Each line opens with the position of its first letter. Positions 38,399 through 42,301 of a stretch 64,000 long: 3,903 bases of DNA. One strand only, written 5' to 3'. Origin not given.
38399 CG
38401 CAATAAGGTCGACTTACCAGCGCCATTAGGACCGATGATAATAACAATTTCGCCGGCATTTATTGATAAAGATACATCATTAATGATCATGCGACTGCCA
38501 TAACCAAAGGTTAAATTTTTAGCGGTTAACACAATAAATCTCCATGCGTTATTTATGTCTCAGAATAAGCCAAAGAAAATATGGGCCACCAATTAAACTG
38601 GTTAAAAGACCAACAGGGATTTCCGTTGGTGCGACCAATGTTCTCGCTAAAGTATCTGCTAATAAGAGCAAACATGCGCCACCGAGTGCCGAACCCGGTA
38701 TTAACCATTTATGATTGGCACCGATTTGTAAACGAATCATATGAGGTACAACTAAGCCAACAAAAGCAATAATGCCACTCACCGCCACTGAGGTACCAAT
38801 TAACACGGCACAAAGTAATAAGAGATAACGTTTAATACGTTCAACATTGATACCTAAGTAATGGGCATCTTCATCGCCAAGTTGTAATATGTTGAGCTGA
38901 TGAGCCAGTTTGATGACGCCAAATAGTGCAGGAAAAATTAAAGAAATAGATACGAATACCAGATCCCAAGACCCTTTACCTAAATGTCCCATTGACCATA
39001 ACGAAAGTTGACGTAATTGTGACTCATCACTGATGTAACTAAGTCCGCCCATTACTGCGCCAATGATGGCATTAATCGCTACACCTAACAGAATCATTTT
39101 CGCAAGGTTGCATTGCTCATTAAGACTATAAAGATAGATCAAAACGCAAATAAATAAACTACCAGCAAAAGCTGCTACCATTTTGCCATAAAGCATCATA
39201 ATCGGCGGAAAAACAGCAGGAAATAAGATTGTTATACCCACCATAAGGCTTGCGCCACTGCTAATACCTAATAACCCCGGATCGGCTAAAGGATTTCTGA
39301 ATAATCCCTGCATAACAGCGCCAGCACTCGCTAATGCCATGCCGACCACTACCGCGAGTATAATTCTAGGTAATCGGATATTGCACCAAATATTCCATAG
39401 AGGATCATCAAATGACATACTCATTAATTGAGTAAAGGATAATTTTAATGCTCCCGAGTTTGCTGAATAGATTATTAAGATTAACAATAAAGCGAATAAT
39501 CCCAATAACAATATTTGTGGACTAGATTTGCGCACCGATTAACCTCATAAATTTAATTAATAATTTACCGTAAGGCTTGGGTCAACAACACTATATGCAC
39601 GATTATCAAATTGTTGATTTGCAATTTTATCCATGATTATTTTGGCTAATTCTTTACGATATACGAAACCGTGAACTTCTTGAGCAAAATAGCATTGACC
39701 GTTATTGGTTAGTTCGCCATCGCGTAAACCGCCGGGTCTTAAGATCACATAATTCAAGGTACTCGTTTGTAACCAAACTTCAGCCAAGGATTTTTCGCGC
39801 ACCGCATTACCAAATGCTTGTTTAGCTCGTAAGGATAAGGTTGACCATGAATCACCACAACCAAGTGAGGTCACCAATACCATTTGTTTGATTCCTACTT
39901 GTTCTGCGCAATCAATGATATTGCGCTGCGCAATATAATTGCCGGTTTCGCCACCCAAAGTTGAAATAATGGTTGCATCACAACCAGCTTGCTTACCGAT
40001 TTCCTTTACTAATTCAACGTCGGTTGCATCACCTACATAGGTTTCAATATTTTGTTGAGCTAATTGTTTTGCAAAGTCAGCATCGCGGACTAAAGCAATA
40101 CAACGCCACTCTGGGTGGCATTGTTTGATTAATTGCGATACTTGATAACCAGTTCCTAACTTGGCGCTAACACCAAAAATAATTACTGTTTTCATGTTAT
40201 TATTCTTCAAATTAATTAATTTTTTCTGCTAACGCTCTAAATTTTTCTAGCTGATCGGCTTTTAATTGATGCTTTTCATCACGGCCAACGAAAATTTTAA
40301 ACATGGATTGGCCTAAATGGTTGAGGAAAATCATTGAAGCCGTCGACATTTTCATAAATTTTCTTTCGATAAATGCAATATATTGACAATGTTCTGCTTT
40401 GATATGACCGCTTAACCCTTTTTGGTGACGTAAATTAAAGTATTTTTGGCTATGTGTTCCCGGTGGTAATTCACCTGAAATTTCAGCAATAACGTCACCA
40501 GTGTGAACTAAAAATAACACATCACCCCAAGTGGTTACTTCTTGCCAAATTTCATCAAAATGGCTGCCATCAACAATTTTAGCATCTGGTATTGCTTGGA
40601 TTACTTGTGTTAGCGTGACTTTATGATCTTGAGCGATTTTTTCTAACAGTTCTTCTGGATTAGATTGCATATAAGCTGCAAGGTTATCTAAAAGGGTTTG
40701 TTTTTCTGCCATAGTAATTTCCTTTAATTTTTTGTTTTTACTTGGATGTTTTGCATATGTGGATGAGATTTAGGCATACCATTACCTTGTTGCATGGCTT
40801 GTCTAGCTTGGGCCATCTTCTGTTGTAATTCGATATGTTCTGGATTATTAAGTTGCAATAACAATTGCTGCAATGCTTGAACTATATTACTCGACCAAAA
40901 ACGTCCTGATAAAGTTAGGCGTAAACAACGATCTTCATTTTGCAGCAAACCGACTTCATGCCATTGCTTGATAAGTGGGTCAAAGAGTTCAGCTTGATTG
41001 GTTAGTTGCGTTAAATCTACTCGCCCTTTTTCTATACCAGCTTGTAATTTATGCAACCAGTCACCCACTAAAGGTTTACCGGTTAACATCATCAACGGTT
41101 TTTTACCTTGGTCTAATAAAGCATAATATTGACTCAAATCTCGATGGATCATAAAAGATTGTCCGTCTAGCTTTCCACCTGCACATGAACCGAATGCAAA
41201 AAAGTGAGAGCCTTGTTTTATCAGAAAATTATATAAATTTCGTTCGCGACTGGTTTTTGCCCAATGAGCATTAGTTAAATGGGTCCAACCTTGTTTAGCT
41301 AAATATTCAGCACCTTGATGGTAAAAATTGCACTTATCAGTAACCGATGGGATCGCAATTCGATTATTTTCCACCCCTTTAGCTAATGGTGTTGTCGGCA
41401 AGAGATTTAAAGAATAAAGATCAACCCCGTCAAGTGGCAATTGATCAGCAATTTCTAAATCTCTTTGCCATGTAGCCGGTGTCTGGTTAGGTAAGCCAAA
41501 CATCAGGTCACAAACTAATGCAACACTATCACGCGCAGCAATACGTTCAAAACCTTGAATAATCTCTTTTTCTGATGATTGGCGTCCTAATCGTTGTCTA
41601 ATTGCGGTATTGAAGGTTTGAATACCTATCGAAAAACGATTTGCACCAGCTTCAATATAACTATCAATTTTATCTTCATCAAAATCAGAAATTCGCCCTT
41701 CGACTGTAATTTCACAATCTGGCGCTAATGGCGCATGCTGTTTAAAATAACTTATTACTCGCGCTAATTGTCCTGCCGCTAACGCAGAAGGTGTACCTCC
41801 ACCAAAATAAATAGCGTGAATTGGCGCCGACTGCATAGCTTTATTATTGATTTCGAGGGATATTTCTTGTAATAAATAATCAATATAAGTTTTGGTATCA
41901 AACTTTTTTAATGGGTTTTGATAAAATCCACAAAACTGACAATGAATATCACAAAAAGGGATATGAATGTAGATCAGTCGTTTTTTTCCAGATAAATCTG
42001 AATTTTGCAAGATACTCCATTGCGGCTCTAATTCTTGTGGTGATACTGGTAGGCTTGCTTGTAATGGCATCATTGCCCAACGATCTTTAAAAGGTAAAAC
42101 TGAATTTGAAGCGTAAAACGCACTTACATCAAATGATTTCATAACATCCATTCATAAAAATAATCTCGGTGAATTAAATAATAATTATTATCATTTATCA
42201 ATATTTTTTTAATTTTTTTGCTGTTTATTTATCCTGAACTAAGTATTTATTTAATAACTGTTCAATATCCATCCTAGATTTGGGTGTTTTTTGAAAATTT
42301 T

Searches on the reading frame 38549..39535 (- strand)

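Call 94: search_protein_families(library=pfam, proteins=[window:38549-39535:-], max_evalue=0.00001)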
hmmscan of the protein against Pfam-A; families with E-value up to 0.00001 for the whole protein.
window:38549-39535:- (328 aa): 1 family
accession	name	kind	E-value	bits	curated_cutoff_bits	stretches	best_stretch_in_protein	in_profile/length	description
PF01032.23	FecCD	-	2.1e-92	309.9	26.5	1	16-326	1-311/311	FecCD transport family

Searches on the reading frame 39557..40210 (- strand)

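Call 94: search_protein_families(library=pfam, proteins=[window:39557-40210:-], max_evalue=0.00001)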
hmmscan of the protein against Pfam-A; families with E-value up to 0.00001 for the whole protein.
window:39557-40210:- (217 aa): 2 families
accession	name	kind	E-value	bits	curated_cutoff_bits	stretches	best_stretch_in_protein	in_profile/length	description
PF13460.12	NAD_binding_10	-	2.1e-28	99.9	27.2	1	25-197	8-182/184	NAD(P)H-binding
PF05368.20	NmrA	-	1.7e-07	31.5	27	1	7-112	3-104/298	NmrA-like family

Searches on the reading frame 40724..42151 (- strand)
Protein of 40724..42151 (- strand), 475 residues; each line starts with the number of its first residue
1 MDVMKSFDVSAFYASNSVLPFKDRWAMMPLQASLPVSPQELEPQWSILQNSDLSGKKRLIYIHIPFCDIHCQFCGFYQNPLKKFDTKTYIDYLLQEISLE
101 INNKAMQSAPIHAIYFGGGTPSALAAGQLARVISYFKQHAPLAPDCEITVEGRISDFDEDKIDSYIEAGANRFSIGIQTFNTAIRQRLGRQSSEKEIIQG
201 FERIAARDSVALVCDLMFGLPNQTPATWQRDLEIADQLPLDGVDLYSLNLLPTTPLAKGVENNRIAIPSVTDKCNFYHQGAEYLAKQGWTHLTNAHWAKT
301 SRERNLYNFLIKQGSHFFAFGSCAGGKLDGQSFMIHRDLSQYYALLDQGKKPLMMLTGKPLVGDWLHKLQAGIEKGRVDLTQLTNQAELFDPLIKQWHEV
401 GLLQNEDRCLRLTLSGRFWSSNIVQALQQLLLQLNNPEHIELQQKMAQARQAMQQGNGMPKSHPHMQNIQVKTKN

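Call 94: search_protein_families(library=pfam, proteins=[window:40724-42151:-], max_evalue=0.00001)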
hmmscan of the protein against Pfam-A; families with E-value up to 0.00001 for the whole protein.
window:40724-42151:- (475 aa): 1 family
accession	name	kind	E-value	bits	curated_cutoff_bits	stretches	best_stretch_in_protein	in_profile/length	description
PF04055.27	Radical_SAM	-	7.3e-21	75.5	29.5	1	61-233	1-164/166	Radical SAM superfamily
